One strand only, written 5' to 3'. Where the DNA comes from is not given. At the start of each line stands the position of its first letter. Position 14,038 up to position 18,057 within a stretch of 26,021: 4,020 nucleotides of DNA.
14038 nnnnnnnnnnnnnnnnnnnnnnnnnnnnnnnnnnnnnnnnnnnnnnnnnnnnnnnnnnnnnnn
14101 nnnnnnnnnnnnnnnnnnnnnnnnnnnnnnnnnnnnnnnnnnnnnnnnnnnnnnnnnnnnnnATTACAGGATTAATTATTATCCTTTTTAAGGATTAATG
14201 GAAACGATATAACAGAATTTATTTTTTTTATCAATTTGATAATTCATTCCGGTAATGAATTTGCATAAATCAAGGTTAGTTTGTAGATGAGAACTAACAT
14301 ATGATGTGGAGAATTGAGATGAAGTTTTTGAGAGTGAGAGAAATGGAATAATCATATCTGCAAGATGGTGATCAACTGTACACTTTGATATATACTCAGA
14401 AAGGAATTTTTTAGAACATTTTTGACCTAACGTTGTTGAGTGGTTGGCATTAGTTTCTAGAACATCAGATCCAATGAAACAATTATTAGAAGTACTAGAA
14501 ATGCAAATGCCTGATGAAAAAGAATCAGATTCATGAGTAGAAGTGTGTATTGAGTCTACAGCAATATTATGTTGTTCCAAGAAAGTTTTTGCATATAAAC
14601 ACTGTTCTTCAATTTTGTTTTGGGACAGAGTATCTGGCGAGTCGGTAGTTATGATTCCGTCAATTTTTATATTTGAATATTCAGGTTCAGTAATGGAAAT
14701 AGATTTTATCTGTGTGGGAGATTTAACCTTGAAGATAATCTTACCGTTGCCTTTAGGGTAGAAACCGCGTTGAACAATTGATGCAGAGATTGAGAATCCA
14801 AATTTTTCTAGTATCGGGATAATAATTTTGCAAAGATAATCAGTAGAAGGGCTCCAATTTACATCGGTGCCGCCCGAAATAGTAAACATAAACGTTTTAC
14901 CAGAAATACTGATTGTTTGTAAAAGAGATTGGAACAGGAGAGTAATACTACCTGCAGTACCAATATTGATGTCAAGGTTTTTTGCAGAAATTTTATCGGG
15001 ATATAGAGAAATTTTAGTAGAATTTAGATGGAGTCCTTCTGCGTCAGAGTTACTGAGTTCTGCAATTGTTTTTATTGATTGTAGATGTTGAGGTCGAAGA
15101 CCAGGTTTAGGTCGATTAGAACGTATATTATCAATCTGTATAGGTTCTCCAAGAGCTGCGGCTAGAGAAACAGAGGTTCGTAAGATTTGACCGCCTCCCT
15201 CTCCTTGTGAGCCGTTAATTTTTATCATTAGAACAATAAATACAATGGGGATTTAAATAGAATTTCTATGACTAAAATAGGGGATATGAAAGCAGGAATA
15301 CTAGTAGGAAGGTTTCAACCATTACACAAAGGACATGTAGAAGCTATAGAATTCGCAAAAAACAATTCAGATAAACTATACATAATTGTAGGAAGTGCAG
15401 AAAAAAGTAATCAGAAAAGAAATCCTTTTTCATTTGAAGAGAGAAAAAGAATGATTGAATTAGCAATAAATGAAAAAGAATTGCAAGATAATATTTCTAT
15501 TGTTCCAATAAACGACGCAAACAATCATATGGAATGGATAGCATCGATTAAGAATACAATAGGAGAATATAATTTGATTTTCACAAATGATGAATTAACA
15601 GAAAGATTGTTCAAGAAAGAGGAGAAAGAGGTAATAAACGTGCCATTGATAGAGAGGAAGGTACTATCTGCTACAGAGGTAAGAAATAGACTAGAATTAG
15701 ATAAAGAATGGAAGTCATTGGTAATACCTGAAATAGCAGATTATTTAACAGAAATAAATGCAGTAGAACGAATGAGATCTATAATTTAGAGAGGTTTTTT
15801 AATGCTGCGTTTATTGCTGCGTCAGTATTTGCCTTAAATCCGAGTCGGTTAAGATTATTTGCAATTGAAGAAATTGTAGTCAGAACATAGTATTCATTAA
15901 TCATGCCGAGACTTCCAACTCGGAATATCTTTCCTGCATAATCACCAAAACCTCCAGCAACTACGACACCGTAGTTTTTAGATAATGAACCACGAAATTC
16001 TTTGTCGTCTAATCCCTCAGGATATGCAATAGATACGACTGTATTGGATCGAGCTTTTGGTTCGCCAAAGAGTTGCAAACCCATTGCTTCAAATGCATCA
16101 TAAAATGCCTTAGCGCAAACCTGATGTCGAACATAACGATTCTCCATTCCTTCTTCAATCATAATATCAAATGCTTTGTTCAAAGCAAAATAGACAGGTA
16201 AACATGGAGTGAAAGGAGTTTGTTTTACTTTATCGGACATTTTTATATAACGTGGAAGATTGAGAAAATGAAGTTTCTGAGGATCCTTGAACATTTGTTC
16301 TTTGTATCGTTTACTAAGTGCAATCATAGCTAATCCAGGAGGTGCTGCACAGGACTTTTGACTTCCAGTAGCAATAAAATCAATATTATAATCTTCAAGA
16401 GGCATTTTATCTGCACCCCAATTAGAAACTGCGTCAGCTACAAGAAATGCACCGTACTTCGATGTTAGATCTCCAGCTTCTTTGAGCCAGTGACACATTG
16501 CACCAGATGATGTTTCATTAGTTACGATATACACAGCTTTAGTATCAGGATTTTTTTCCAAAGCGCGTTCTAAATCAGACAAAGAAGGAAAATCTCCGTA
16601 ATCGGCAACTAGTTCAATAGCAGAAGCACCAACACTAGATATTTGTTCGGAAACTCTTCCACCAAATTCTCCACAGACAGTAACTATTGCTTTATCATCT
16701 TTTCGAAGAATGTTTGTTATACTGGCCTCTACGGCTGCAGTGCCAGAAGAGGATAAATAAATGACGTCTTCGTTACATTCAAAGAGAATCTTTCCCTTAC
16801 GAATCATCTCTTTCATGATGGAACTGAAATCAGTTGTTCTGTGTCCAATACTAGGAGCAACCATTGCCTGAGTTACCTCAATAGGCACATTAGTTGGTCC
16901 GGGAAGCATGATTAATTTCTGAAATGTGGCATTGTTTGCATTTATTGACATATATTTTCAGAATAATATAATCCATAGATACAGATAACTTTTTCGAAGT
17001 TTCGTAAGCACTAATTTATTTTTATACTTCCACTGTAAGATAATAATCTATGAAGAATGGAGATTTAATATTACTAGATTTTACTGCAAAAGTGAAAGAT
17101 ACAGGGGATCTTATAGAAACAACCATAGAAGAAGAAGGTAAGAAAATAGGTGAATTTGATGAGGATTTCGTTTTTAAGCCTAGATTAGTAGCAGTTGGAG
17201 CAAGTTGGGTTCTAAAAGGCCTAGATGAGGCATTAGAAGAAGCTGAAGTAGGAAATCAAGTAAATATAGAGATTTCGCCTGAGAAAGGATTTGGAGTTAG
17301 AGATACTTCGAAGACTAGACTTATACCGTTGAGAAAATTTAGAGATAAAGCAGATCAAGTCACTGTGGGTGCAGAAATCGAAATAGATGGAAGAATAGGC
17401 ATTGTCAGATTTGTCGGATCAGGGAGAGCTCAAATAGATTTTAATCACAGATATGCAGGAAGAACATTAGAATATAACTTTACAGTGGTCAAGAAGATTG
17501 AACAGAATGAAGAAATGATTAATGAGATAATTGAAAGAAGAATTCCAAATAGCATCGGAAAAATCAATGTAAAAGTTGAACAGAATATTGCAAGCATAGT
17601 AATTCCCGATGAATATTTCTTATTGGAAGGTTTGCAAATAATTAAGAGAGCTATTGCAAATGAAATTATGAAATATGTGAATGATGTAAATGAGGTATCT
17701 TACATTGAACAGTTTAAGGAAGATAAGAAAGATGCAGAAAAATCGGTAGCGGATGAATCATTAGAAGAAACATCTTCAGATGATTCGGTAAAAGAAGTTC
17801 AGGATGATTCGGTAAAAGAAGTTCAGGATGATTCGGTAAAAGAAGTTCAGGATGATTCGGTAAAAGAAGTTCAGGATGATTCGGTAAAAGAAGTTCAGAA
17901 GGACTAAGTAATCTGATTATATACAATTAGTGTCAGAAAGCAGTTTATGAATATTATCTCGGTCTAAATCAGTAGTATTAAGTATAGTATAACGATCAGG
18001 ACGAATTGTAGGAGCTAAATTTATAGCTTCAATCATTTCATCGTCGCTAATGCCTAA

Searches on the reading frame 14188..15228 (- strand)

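Call 8: search_protein_families(library=pfam, proteins=[window:14188-15228:-], max_evalue=0.001)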
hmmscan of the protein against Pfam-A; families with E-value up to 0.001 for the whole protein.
window:14188-15228:- (346 aa): 1 family
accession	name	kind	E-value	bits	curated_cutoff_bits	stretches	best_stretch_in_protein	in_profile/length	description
PF01137.26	RTC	-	6.3e-70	235.2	27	1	9-332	2-221/221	RNA 3'-terminal phosphate cyclase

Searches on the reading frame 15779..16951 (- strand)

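Call 8: search_protein_families(library=pfam, proteins=[window:15779-16951:-], max_evalue=0.001)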
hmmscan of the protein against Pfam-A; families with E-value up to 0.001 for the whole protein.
window:15779-16951:- (390 aa): 2 families
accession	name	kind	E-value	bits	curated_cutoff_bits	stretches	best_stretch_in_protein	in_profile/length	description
PF00266.25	Aminotran_5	-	9.5e-22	77.9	21.5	1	29-334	28-338/371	Aminotransferase class-V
PF01053.26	Cys_Met_Meta_PP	-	0.00038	19.6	27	1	65-191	71-190/381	Cys/Met metabolism PLP-dependent enzyme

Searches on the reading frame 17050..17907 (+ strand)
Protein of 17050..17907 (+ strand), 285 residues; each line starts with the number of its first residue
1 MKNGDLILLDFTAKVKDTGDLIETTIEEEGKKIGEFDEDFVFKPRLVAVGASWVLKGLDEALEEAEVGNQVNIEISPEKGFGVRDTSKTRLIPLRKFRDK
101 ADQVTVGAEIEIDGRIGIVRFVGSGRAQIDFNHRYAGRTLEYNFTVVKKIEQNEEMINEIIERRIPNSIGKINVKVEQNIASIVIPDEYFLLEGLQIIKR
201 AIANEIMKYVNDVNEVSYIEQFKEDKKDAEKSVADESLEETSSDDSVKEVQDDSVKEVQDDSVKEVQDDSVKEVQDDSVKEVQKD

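Call 63: search_protein_families(library=pfam, proteins=[window:17050-17907:+], max_evalue=0.01)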
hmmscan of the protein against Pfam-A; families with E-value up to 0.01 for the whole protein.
window:17050-17907:+ (285 aa): 3 families
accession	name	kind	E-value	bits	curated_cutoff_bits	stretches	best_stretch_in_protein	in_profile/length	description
PF18046.7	FKBP26_C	-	3.9e-14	53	27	1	153-223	1-72/72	FKBP26_C-terminal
PF22199.2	FKBP26_IF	-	2.5e-09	37.3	27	1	90-135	1-46/46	FKBP26, IF domain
PF00254.34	FKBP_C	-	1.1e-06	29.3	21.1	1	2-88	6-78/94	FKBP-type peptidyl-prolyl cis-trans isomerase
